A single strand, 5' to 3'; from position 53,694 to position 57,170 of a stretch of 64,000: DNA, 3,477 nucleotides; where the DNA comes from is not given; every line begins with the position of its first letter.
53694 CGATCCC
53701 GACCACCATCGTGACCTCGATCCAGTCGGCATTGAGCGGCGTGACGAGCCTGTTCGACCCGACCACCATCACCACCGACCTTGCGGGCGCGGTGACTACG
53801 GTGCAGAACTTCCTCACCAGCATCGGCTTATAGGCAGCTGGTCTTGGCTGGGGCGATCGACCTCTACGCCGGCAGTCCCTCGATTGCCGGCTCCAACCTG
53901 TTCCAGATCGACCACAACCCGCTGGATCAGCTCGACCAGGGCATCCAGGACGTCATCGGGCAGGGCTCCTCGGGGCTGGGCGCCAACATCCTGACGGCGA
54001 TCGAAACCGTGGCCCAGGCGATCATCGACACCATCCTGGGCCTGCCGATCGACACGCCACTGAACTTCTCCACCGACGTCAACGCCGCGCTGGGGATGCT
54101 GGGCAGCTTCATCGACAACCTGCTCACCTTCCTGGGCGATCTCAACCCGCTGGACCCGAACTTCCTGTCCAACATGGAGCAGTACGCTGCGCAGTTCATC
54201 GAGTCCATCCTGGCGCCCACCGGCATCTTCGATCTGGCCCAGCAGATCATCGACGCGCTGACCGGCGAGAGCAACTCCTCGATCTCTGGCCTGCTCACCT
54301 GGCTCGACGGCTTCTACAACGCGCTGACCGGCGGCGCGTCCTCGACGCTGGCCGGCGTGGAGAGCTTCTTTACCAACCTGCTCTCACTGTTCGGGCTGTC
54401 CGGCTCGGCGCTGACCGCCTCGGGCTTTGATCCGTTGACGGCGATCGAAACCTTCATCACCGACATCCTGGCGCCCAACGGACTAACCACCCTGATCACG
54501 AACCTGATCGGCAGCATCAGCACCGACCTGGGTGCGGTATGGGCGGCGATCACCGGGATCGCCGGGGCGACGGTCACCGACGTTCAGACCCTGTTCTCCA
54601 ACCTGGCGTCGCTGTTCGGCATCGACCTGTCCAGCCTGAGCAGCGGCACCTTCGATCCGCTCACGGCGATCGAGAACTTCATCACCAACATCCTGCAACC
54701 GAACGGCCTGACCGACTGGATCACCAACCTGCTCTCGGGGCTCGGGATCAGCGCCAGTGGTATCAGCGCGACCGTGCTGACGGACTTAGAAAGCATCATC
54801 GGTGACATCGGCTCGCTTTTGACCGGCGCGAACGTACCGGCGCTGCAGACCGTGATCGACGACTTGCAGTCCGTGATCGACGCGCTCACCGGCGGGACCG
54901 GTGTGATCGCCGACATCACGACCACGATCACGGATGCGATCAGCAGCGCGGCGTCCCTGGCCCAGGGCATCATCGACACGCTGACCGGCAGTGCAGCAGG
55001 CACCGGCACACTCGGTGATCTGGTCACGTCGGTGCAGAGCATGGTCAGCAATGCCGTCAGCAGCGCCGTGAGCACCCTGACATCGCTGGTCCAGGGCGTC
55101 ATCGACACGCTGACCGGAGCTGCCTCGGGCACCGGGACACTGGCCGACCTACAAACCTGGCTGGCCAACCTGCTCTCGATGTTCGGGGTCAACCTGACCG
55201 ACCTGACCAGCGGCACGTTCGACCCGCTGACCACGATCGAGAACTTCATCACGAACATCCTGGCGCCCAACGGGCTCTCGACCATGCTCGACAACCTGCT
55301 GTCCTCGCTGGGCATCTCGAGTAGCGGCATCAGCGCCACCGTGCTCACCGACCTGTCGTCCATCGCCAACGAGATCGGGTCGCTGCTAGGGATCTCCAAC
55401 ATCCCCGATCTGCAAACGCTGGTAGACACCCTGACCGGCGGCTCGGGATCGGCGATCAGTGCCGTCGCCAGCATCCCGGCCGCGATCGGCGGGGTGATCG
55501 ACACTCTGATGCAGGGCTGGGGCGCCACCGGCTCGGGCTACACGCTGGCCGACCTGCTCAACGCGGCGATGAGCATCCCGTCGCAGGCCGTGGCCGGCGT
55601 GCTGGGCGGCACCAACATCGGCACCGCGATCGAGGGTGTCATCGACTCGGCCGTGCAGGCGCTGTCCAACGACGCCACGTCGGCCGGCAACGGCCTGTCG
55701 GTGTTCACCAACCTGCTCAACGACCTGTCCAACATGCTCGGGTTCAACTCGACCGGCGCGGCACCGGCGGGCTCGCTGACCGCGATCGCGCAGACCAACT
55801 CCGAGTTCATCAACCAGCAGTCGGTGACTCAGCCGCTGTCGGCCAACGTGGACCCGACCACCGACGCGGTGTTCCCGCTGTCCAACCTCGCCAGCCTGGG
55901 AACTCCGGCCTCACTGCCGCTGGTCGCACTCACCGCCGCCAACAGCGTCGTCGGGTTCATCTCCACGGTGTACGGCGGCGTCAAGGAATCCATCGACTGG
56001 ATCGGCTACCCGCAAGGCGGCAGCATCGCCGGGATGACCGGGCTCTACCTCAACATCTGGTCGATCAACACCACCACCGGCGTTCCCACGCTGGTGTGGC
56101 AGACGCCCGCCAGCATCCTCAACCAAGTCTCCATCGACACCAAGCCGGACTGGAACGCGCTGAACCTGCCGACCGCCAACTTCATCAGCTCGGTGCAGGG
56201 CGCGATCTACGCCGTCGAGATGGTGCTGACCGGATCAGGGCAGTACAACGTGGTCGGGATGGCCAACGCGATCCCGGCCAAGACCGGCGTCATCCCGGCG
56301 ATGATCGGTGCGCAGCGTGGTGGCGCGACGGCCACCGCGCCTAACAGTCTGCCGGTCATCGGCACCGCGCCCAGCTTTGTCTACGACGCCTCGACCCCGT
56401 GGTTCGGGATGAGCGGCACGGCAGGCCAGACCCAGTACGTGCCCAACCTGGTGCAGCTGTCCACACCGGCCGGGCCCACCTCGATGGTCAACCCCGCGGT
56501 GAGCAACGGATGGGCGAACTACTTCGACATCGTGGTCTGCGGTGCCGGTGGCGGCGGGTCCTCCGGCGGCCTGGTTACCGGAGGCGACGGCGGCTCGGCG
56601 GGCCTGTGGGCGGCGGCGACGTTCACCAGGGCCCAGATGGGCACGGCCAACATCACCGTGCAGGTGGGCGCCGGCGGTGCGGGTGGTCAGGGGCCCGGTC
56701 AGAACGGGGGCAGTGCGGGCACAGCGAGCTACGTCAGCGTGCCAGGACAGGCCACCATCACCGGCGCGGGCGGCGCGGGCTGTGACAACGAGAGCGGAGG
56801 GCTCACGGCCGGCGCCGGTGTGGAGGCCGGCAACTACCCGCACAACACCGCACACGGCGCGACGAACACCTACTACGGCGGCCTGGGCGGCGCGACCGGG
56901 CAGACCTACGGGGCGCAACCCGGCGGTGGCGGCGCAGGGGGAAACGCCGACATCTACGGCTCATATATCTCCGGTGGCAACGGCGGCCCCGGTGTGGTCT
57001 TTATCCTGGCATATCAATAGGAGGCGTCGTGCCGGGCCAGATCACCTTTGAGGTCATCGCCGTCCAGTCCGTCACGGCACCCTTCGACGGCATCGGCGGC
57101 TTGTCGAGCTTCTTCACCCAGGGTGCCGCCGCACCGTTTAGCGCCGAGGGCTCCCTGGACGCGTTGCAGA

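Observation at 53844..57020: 1058-aa tail protein with about 75-aa tandem protein repeats and Gly-rich terminal domain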

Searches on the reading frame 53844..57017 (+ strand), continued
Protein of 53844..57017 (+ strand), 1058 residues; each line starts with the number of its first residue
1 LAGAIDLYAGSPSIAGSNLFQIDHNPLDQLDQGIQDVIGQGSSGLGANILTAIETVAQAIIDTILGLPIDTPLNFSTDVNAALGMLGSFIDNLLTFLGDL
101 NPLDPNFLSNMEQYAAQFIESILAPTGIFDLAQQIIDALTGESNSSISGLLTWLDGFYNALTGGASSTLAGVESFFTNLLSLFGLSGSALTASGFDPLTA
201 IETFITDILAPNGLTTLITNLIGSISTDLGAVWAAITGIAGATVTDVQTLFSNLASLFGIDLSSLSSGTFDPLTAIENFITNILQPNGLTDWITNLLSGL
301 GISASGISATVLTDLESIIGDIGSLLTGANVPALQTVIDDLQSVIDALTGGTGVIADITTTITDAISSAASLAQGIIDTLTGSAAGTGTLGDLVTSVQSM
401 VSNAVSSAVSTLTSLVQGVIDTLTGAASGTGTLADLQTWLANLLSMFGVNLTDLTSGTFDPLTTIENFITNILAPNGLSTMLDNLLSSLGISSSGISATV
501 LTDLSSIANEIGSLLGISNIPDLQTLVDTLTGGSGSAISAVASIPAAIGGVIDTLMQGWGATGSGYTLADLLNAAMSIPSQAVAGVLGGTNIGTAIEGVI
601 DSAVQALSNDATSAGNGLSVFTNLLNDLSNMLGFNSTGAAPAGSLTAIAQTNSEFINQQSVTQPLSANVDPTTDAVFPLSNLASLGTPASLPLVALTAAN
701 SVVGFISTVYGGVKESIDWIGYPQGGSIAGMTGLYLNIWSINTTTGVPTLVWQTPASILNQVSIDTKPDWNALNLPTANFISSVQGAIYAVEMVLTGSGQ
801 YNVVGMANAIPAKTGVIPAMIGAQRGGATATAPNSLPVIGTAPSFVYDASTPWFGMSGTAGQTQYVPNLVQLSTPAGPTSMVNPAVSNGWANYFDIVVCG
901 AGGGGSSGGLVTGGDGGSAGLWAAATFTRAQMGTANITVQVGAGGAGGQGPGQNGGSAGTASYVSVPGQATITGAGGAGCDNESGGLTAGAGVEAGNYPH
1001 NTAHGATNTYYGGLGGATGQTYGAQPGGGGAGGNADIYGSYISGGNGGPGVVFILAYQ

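Call 53: fold_search(model_id=the predicted structure, library=pdb)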
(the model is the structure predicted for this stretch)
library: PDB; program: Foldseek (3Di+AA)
matches with E <= 10: 852; with E <= 0.001: 8
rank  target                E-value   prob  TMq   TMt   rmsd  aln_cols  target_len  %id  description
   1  9d93_Pa               3.2e-24  1.00  0.16  0.26  32.6       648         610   20  Mycobacteriophage Bxb1 tail tip - Composite map and model (released 2024-09-25)
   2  8zdp_v                1.5e-10  1.00  0.14  0.19  29.4       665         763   13  Cryo-EM structure of Mycobacteriophage Douge Central fiber (gp20) (released 2025-06-25)
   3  8zdq_v                1.5e-10  1.00  0.14  0.17  29.4       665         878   13  Cryo-EM structure of Mycobacteriophage Douge complete baseplate (gp13, gp17, gp23, gp16, gp18 and gp20) (released 2025-06-25)
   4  9d93_Qa               3.2e-08  1.00  0.13  0.45   7.5       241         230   25  Mycobacteriophage Bxb1 tail tip - Composite map and model (released 2024-09-25)
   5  9d93_Qb               1.7e-07  1.00  0.13  0.48   7.1       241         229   26  Mycobacteriophage Bxb1 tail tip - Composite map and model (released 2024-09-25)
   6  7ypx_A                2.6e-06  1.00  0.12  0.41   7.8       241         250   23  Cyanophage Pam3 fiber (released 2022-11-09)
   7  7yfw_a                9.3e-05  1.00  0.12  0.39   7.5       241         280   22  Cyanophage Pam3 fiber (released 2023-01-18)
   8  9eui_Q                7.6e-04  0.96  0.11  0.13  21.8       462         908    8  Cryo-EM structure of Staphylococcus aureus bacteriophage phi812 baseplate in the post-contraction state - complete (released 2025-04-09)
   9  9jwb_Z                1.7e-03  1.00  0.10  0.45   9.3       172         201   12  Cyanophage A4 capsid asymmetric unit (released 2025-04-09)
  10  9euj_G                2.1e-03  0.82  0.11  0.13  21.8       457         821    9  Cryo-EM structure of Staphylococcus aureus bacteriophage phi812 baseplate in the post-contraction state - sheath initi (released 2025-04-09)
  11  8hhe_A                5.3e-03  0.99  0.08  0.12   5.1       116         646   12  Crystal structure of Cry5B from Bacillus thuringiensis at 4.5 A resolution (released 2022-12-07)
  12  1pm4_A                9.4e-03  0.99  0.07  0.48   5.3       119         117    6  Crystal structure of Yersinia pseudotuberculosis-derived mitogen (YPM) (released 2004-01-27)
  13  9nwe_A                1.2e-02  0.12  0.06  0.05  29.0       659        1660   10  E3 ligase UBR4-KCMF1-calmodulin complex (released 2025-06-18)
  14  8h2i_bG               1.8e-02  0.99  0.10  0.18   6.2       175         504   11  Near-atomic structure of five-fold averaged PBCV-1 capsid (released 2022-11-16)
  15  8hhe_B                1.8e-02  0.97  0.08  0.12   5.0       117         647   11  Crystal structure of Cry5B from Bacillus thuringiensis at 4.5 A resolution (released 2022-12-07)
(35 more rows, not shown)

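Call 68: search_protein_families(library=ncbifam, proteins=[window:53844-57017:+], max_evalue=0.1)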
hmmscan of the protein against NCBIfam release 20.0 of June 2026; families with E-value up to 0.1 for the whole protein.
window:53844-57017:+ (1058 aa): 0 families

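Call 74: list_cluster_members(proteins=[P0001, P0008, P0010, P0012, P0021, P0023, P0025, P0034, P0007, P0020])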
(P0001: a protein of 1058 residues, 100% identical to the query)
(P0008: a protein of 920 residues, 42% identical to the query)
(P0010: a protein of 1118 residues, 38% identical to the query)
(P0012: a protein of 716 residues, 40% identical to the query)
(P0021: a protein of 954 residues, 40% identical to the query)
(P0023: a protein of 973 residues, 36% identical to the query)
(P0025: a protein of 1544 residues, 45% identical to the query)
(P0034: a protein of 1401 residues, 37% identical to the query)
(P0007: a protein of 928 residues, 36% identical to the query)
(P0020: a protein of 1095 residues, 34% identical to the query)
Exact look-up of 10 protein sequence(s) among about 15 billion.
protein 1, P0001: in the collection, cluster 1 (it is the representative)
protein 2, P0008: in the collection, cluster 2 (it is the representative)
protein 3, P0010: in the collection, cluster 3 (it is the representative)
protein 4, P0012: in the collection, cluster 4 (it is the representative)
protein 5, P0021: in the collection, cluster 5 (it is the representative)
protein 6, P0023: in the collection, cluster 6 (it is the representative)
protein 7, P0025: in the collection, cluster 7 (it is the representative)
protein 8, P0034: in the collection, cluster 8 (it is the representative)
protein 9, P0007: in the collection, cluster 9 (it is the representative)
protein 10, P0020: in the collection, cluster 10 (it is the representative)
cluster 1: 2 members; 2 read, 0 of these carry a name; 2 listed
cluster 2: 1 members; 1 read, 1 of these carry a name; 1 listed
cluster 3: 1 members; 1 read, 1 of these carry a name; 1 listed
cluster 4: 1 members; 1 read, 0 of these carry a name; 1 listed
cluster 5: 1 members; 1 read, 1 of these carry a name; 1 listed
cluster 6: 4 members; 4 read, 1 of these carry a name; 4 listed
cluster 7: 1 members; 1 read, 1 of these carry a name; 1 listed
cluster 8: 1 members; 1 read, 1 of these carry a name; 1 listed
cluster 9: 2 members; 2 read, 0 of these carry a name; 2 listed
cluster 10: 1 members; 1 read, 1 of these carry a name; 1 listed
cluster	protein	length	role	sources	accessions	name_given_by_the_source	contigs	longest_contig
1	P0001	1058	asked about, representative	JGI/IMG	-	-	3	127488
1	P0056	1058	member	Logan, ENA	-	-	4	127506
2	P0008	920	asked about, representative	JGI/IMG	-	hypothetical protein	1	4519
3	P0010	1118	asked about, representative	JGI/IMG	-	hypothetical protein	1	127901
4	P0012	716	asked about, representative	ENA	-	-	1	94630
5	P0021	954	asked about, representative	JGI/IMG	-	hypothetical protein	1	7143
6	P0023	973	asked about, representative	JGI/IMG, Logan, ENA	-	hypothetical protein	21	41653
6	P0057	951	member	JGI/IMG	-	-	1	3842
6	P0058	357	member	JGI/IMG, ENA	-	-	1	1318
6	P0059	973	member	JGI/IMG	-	-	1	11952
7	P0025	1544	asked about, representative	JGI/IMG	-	hypothetical protein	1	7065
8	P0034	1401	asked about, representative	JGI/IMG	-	hypothetical protein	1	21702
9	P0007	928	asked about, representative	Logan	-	-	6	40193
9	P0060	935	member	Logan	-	-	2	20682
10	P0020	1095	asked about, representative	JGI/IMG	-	hypothetical protein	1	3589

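Call 76: find_encoding_contigs(protein=P0056, flank=3000, max_places=6)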
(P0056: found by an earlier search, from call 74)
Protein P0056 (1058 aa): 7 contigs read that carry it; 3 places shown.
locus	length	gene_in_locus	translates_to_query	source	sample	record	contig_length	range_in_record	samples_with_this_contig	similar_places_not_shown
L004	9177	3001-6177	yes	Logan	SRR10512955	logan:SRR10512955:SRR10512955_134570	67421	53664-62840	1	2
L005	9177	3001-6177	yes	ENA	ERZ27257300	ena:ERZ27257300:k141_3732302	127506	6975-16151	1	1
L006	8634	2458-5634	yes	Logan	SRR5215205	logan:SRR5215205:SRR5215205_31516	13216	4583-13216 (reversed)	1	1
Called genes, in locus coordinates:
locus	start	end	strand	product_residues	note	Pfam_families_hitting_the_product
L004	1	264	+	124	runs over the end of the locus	-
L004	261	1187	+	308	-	-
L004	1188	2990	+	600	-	-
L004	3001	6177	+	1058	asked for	PF21722:Gly_rich_2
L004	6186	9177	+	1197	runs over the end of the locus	-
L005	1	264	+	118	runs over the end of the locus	-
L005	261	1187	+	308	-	-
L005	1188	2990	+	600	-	-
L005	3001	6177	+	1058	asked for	PF21722:Gly_rich_2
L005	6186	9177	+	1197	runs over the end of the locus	-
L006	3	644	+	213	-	?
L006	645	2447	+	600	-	-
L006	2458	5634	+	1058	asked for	PF21722:Gly_rich_2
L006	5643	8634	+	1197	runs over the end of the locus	-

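Call 79: find_encoding_contigs(protein=P0003, flank=10000, max_places=2)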
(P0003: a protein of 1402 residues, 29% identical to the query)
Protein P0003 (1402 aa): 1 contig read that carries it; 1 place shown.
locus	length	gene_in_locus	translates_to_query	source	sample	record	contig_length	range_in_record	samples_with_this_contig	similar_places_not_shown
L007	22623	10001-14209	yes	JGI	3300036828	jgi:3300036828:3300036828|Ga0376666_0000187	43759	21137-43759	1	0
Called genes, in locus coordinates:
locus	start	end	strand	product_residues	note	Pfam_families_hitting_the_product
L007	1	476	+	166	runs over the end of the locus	-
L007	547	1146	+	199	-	-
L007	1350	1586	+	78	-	-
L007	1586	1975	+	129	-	-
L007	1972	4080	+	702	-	-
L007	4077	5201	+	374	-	-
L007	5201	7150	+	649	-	PF14594:Sipho_Gp37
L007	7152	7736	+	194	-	PF10910:Phage_gene29 (weak)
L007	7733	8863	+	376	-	-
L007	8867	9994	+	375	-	-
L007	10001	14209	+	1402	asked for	PF21722:Gly_rich_2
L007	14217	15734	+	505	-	-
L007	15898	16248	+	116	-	-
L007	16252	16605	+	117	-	-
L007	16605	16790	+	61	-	-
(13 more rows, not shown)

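Call 92: fold_search(model_id=the predicted structure, library=viral)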
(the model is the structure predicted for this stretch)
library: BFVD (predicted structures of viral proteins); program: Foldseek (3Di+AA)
matches with E <= 10: 1068; with E <= 0.001: 232
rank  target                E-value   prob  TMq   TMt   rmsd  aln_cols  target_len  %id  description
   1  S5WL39                6.0e-30  1.00  0.17  0.27  26.2       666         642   24  (no name in the UniProt tables at hand)
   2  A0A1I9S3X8            2.2e-29  1.00  0.19  0.31  31.1       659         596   20  Minor tail protein [Mycobacterium phage DarthPhader]
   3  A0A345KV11            2.6e-29  1.00  0.19  0.23  28.2       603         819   24  Minor tail protein [Mycobacterium phage Aminay]
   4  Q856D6                5.1e-29  1.00  0.20  0.20  41.6      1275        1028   17  Glycine-rich domain-containing protein [Mycobacterium phage Barnyard]
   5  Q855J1                3.7e-28  1.00  0.18  0.36  22.5       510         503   26  Minor tail protein [Mycobacterium virus Che8]
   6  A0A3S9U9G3            1.6e-27  1.00  0.18  0.15  23.0       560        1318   20  Minor tail protein [Mycobacterium phage Raela]
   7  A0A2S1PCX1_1          5.4e-27  1.00  0.18  0.21  23.9       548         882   22  Minor tail protein [Mycobacterium phage TChen]
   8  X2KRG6                8.7e-27  1.00  0.18  0.19  35.4      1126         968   17  Minor tail protein [Mycobacterium phage Hawkeye]
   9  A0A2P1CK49            1.0e-25  1.00  0.18  0.19  24.7       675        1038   19  (no name in the UniProt tables at hand)
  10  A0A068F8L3            3.0e-15  1.00  0.16  0.29  23.6       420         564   19  Minor tail protein [Mycobacterium phage Gaia]
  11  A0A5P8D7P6            9.2e-15  1.00  0.18  0.31  27.3       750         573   15  Minor tail protein [Gordonia phage Jabberwocky]
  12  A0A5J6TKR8            6.7e-14  1.00  0.17  0.72   7.7       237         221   29  Glycine-rich domain-containing protein [Mycobacterium phage Anthony]
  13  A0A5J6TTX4            1.1e-13  1.00  0.17  0.23  13.7       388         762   23  Minor tail protein [Mycobacterium phage Tourach]
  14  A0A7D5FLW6            2.0e-13  1.00  0.16  0.32  26.3       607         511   13  (no name in the UniProt tables at hand)
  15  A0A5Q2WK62            2.8e-13  1.00  0.16  0.70   7.3       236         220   28  (no name in the UniProt tables at hand)
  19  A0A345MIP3            6.7e-13  1.00  0.19  0.19  21.1       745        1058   14  Minor tail protein [Gordonia phage Daredevil]
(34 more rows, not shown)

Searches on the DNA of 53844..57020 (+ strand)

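Call 6: search_dna_similar(query=window:53844-57020:+, collection=phages, mode=near, max_rows=30)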
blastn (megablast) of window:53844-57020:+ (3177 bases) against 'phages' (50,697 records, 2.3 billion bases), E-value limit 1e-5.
No match.

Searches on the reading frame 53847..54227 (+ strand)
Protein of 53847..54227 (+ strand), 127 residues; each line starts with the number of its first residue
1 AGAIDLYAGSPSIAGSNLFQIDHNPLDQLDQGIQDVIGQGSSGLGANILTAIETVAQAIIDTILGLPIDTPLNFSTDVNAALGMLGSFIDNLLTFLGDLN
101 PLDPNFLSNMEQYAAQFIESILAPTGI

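Call 99: find_related_loci(query=A5, collection=genome_contigs, flank=10000)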
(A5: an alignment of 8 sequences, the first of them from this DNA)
Query A5 (127 aa) in genome_contigs; peptide patterns used: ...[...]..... (x = any residue, [..] = any of these).
12 stretches matched a pattern, but none encodes a relative of the query by tblastn (E <= 1e-3).

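Call 100: find_related_loci(query=A5, collection=metagenome_contigs, flank=6000)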
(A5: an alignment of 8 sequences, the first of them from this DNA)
Query A5 (127 aa) in metagenome_contigs; peptide patterns used: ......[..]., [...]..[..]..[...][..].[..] (x = any residue, [..] = any of these).
366 stretches matched a pattern; 11 encode a relative of the query (tblastn E <= 1e-3); 11 distinct loci.
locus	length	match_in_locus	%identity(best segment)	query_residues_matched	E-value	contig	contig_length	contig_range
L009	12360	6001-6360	50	1-125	2e-30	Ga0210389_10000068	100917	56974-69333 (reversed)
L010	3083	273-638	43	1-127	3e-25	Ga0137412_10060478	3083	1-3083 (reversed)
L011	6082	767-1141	41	1-127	5e-24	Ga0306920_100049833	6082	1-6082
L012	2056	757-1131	41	1-127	5e-24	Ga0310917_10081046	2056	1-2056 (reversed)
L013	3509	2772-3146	41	1-127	6e-24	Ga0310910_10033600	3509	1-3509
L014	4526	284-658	41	1-127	7e-24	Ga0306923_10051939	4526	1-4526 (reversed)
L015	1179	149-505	43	1-127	5e-24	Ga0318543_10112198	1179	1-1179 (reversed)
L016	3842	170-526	43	1-127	2e-23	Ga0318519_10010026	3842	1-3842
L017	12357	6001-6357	43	1-127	2e-23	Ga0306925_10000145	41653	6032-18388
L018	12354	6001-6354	41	1-125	4e-21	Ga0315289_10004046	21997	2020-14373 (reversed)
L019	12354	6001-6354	41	1-125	4e-21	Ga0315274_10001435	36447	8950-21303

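Call 108: search_solved_structures(query=A5, max_evalue=10)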
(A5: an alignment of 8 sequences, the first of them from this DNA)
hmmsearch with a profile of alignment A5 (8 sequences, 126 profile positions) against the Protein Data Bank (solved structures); distinct sequences matched with E-value up to 10: 15.
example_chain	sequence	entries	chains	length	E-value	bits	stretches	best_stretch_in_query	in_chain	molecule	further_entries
5wkq_A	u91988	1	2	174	0.39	14.4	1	27-102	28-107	Invasin IpaB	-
5yl9_A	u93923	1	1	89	0.4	14.3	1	35-114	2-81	Spike glycoprotein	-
9tqb_H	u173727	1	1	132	0.61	13.7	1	27-114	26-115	Biogenesis of lysosome-related organelles complex 1 subunit 2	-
5zuv_A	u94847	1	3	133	0.69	13.6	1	35-114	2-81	Spike glycoprotein,Spike glycoprotein,inhibitor EK1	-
8qyy_A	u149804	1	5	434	0.8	13.4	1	23-90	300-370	Anti-phage defense ZorAB system ZorA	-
3uv1_A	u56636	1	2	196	0.89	13.2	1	56-112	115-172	Der f 7 allergen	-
9hae_A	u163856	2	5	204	0.92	13.2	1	57-112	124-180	Mite allergen Der f 7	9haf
9pwb_S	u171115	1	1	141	0.99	13.1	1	19-110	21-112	AP-2 complex subunit sigma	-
2jkr_I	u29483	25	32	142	1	13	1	19-110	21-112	AP-2 COMPLEX SUBUNIT SIGMA-1 | AP-2 COMPLEX SUBUNIT SIGMA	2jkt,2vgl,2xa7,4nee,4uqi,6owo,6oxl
6u7h_A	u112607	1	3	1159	1.3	12.7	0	35-118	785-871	spike glycoprotein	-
1ygm_A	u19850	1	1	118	1.3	12.7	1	21-66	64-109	hypothetical protein BSU31320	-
6uri_S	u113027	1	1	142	1.4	12.6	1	19-110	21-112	AP-2 complex subunit sigma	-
8wde_A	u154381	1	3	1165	1.4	12.6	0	35-118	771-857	Spike glycoprotein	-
7cyc_A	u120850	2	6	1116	3.6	11.2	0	35-115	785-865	Spike glycoprotein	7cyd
8qyk_A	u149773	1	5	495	3.7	11.2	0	23-81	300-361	Anti-phage defense ZorAB system ZorA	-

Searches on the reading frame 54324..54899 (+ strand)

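Call 69: search_protein_families(library=pfam, proteins=[window:54324-54899:+], max_evalue=10)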
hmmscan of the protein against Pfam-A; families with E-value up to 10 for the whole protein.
window:54324-54899:+ (192 aa): 4 families
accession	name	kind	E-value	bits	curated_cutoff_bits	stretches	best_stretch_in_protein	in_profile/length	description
PF12123.13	CBD_PlyG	-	0.22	11.7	28.2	1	123-139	9-25/44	PlyG Cell wall binding domain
PF22533.2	WIV_dom_3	-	0.24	12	27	1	118-170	35-83/85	Protein P1-like, WIV domain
PF05537.16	DUF759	-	0.42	9.9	27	1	84-137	329-381/429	Borrelia burgdorferi protein of unknown function (DUF759)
PF22485.1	DUF6987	-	2.3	8.4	26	1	114-143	161-190/200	Domain of unknown function (DUF6987)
